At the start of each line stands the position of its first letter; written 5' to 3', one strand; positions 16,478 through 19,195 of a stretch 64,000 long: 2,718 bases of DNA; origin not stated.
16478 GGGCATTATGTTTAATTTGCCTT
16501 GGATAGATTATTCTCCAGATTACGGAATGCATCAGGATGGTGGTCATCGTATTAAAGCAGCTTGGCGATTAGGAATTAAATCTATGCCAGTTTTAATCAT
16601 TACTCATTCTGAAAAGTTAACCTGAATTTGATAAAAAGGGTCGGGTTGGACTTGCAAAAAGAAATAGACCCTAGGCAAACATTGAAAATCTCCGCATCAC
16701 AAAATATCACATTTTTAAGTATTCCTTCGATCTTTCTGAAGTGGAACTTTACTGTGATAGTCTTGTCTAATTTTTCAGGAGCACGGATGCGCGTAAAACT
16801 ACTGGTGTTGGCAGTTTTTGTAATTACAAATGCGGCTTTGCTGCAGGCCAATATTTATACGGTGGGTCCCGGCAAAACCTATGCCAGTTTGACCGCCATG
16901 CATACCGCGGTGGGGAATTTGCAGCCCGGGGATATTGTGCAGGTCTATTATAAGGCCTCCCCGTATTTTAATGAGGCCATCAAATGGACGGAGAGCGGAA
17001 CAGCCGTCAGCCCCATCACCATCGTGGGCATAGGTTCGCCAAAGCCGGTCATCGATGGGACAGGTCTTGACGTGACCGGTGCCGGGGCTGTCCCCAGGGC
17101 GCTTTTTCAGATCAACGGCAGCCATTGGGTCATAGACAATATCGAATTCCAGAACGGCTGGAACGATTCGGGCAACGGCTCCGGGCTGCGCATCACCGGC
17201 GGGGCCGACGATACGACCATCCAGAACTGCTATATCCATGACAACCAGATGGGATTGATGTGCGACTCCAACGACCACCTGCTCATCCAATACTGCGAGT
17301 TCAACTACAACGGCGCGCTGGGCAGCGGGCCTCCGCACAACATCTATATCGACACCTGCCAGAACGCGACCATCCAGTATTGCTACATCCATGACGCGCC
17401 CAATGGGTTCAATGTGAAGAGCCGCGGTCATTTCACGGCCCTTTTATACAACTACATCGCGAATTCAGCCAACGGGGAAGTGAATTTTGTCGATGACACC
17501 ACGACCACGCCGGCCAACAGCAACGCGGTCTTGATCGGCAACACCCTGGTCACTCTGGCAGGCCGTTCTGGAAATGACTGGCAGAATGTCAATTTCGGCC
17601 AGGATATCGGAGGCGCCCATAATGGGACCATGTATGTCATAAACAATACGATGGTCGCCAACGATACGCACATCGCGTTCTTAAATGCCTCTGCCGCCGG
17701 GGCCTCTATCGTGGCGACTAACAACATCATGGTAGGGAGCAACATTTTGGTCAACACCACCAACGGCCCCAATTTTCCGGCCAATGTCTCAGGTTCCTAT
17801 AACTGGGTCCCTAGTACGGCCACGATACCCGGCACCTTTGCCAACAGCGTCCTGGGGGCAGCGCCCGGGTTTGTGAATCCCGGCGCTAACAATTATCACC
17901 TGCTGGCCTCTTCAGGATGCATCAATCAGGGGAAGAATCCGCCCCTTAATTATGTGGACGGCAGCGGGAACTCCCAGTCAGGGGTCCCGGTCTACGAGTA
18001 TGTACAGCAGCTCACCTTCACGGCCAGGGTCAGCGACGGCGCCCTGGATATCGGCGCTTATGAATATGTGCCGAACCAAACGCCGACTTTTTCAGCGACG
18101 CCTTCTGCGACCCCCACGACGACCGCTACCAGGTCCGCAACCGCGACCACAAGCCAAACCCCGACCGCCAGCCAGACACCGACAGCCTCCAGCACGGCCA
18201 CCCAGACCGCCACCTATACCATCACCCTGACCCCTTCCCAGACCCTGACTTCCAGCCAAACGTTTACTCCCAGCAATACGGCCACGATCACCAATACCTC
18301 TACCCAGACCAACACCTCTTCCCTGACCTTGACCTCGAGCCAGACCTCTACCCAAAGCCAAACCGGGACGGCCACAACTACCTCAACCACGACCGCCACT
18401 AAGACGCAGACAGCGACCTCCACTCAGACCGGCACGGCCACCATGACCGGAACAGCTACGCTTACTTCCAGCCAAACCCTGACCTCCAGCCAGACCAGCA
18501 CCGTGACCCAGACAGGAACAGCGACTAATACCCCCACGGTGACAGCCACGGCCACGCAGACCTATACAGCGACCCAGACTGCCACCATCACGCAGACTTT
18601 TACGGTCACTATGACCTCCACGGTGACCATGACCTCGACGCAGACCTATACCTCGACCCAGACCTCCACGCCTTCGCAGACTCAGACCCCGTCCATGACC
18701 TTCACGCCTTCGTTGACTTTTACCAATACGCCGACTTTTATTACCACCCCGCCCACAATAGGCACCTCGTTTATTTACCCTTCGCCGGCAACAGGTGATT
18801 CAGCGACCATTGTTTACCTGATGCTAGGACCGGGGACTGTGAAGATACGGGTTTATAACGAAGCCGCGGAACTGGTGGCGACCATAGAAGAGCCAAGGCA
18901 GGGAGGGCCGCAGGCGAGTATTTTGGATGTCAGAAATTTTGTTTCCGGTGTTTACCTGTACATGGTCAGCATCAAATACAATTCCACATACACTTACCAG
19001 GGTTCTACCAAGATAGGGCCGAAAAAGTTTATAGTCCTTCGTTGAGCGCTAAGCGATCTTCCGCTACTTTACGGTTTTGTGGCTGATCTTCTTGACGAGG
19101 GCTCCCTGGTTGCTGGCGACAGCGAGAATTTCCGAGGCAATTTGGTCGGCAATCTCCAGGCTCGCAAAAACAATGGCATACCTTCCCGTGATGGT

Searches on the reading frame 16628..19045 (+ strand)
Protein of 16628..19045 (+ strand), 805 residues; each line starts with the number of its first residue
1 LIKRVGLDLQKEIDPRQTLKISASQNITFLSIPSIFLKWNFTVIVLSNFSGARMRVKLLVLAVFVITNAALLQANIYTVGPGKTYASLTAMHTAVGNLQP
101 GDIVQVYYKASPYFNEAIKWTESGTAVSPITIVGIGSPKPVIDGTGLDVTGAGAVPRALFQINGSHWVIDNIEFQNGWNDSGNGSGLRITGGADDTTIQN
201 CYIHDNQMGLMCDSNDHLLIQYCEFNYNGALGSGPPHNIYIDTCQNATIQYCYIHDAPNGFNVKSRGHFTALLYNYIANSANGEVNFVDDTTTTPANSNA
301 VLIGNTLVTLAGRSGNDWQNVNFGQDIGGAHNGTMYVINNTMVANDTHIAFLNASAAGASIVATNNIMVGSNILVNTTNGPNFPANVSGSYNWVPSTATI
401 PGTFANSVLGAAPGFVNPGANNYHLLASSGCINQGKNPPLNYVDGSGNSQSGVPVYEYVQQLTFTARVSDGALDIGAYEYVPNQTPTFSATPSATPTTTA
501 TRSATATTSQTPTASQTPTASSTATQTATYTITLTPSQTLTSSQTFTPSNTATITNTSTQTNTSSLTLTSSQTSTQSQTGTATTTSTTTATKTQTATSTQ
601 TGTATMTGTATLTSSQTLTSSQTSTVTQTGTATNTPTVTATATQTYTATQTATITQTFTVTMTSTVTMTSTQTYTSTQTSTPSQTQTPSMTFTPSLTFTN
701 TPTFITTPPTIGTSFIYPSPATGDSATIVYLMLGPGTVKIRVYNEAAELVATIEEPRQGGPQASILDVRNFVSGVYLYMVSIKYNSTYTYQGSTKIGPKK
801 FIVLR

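Call 10: search_protein_families(library=pfam, proteins=[window:16628-19045:+])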
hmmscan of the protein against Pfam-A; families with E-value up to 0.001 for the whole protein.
window:16628-19045:+ (805 aa): 0 families

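Call 64: search_protein_families(library=padloc, max_evalue=0.01, proteins=[window:16628-19045:+])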
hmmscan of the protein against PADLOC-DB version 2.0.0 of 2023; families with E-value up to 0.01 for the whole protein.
window:16628-19045:+ (805 aa): 0 families

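Call 65: search_protein_families(library=ncbifam, max_evalue=0.01, proteins=[window:16628-19045:+])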
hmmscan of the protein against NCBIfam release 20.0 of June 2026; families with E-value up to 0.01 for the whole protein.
window:16628-19045:+ (805 aa): 1 family
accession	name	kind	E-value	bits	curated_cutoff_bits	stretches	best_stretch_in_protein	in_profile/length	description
NF041518.1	choice_anch_Q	domain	0.00059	20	25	1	419-480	12-57/58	choice-of-anchor Q domain-containing protein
